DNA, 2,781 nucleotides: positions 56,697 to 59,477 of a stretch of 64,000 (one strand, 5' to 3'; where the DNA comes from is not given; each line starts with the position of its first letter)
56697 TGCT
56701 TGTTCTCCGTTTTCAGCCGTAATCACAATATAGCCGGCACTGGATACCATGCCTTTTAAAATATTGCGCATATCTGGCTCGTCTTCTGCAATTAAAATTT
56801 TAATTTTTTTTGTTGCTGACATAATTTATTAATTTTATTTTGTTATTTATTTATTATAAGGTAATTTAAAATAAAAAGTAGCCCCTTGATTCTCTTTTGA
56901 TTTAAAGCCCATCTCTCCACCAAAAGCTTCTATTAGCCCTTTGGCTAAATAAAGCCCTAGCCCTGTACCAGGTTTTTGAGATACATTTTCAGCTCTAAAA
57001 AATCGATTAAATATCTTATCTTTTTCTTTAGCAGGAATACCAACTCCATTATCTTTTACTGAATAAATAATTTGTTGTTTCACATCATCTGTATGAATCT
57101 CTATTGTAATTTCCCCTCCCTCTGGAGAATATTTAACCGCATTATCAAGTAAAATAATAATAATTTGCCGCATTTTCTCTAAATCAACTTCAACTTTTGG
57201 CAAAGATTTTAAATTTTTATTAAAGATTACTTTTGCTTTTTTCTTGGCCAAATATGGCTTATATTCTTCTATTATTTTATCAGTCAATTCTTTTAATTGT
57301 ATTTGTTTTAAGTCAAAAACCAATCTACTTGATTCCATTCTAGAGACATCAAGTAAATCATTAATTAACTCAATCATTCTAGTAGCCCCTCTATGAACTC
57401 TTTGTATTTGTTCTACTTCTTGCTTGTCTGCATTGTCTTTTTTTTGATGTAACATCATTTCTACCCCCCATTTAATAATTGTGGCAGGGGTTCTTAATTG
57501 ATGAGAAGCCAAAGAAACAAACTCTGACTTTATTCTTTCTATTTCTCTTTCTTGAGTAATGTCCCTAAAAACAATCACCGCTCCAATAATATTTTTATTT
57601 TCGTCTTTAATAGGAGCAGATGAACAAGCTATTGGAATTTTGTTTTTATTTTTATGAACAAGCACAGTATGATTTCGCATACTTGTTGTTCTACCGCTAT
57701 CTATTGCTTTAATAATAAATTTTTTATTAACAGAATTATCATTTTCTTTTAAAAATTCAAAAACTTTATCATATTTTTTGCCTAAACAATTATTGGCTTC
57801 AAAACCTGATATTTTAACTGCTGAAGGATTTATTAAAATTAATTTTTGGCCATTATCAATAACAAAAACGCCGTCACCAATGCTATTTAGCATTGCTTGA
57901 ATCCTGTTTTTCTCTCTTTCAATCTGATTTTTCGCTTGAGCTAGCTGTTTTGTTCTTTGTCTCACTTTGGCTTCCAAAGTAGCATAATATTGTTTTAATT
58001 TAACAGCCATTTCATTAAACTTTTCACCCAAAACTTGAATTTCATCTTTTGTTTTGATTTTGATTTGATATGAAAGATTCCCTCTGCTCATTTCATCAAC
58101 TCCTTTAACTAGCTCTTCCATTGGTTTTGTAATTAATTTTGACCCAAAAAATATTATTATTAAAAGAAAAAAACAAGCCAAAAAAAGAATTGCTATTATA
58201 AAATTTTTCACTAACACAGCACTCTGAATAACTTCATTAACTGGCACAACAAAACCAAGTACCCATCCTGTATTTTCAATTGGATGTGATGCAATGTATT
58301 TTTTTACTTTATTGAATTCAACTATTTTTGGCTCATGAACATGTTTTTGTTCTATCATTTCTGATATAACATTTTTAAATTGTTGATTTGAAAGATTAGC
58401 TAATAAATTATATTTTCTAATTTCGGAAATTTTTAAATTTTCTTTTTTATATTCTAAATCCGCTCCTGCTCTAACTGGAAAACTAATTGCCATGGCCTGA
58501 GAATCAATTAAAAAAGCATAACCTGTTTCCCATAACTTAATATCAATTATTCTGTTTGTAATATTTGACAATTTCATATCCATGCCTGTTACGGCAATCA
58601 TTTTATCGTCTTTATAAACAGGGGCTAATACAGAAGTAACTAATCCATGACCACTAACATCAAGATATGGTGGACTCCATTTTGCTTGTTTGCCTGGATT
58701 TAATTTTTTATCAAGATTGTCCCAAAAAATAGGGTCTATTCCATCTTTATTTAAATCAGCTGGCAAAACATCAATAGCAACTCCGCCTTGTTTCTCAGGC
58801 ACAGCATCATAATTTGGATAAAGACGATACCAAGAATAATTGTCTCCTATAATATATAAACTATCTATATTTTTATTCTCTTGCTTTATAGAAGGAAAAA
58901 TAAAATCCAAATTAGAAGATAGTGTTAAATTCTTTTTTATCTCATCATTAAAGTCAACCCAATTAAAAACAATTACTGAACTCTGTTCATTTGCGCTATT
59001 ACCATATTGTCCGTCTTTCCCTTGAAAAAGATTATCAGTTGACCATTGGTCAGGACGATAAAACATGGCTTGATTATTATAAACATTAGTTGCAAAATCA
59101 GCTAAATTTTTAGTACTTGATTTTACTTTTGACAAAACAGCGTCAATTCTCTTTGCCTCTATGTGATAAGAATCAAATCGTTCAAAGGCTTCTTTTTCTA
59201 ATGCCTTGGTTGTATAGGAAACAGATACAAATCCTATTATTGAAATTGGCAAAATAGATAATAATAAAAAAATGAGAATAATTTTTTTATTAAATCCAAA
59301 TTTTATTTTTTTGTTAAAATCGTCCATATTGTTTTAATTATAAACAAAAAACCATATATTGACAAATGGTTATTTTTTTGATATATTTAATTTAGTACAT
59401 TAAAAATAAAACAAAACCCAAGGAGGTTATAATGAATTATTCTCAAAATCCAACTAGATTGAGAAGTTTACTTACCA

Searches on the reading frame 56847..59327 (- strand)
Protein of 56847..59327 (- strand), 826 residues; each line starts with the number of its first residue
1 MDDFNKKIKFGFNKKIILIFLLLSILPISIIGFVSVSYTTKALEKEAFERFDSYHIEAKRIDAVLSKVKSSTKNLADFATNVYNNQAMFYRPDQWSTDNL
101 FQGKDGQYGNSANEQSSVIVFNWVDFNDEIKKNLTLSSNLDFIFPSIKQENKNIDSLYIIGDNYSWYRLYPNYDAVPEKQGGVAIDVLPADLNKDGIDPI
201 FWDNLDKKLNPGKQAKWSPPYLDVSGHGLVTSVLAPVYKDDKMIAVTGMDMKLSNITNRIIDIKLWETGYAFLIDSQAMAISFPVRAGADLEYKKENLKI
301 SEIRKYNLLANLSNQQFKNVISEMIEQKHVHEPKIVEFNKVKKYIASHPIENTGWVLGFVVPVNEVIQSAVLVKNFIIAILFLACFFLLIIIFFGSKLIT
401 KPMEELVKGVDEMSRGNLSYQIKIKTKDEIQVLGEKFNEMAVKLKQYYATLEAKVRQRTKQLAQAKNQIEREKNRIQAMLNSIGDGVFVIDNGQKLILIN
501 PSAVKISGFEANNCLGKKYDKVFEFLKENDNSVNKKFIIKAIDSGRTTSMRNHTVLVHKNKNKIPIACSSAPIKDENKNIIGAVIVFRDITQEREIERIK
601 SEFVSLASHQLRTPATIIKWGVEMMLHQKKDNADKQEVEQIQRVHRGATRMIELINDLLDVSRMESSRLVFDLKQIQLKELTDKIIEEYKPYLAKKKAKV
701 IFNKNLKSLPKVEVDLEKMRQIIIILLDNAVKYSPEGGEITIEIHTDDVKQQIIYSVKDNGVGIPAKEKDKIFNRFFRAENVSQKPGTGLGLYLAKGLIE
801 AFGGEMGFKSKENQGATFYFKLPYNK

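Call 72: search_protein_families(library=pfam, proteins=[window:56847-59327:-], max_evalue=0.00001)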
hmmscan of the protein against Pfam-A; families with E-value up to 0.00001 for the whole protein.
window:56847-59327:- (826 aa): 10 families
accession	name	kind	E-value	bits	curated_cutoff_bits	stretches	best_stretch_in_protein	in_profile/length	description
PF02518.31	HATPase_c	-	1.4e-27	96.7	26.4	1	715-824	2-109/111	Histidine kinase-, DNA gyrase B-, and HSP90-like ATPase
PF13426.13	PAS_9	-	3e-15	56.8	27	1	485-592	2-103/103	PAS domain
PF02743.24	dCache_1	-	1.5e-13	51.3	45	1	123-358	45-238/240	Cache domain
PF00989.32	PAS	-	2.4e-12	47.3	22.6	1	475-590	2-113/113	PAS fold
PF00512.31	HisKA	-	4.8e-12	46.2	26.9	1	600-666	2-65/66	His Kinase A (phospho-acceptor) domain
PF00672.30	HAMP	-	4.5e-11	43.3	25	1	396-445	3-52/53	HAMP domain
PF08448.16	PAS_4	-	5e-10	40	23.1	1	480-595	1-110/110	PAS fold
PF22673.2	MCP-like_PDC_1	-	1.1e-08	36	27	1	204-258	59-113/113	Methyl-accepting chemotaxis protein-like, first PDC sensor domain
PF13188.13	PAS_8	-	2.3e-07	30.9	21.8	1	474-531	1-55/65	PAS domain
PF12860.13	PAS_7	-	2.7e-06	27.9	27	0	480-597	1-114/115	PAS fold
